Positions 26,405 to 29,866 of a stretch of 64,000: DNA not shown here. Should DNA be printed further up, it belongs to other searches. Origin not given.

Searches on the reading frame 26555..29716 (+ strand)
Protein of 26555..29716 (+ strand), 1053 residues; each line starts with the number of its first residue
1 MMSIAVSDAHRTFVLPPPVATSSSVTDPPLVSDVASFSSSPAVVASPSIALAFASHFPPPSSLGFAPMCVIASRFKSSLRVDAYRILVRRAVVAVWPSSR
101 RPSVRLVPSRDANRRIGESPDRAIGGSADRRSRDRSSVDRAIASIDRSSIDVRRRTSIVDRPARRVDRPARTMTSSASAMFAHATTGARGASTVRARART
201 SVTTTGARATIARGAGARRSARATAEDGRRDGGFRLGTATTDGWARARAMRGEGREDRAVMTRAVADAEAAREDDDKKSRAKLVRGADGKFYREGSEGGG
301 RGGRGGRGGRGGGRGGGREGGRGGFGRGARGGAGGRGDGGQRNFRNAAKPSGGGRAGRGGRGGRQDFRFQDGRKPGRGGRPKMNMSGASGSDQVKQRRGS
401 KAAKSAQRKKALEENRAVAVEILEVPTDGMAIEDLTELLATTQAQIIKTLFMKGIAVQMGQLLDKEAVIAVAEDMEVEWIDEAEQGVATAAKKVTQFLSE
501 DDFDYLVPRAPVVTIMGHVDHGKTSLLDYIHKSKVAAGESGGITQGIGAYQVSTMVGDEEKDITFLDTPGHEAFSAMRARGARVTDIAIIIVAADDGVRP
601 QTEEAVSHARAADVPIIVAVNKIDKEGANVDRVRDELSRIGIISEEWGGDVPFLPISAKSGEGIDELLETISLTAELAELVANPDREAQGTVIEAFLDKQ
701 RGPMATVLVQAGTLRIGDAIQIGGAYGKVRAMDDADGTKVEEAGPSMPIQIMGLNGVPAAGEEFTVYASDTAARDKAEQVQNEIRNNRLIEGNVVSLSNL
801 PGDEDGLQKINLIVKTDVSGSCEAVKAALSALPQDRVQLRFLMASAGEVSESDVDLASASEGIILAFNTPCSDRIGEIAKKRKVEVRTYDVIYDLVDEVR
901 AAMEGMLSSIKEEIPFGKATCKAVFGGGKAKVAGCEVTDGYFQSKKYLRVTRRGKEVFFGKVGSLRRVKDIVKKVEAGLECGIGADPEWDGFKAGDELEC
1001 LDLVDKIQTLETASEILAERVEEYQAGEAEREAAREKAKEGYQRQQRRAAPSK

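Call 11: search_protein_families(library=pfam, max_evalue=0.01, proteins=[window:26555-29716:+])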
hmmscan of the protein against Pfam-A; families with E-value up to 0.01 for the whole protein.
window:26555-29716:+ (1053 aa): 9 families
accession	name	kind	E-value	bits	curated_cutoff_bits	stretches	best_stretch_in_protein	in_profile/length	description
PF00009.33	GTP_EFTU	-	6e-37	127.5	26.5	1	512-672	5-183/188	Elongation factor Tu GTP binding domain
PF11987.13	IF-2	-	3.2e-31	108.1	27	1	804-899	21-116/117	Translation-initiation factor 2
PF22042.2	EF-G_D2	-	5.6e-28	97.3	27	1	687-766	1-83/84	Elongation factor G domain 2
PF01926.29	MMR_HSR1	-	2.7e-09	37.6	21.9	1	513-622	2-113/113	50S ribosome-binding GTPase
PF00071.28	Ras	-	1.4e-07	31.6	21.6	1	514-672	3-157/162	Ras family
PF04760.21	IF2_N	-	2.9e-07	30.6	25.3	1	428-478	2-53/53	Translation initiation factor IF-2, N-terminal region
PF08477.19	Roc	-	7e-05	23.5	27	1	513-624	2-119/119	Ras of Complex, Roc, domain of DAPkinase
PF02421.24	FeoB_N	-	0.0036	17.3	27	0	513-671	3-156/156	Ferrous iron transport protein B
PF03144.31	GTP_EFTU_D2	-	0.0058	17.5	30.3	0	932-984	3-57/73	Elongation factor Tu domain 2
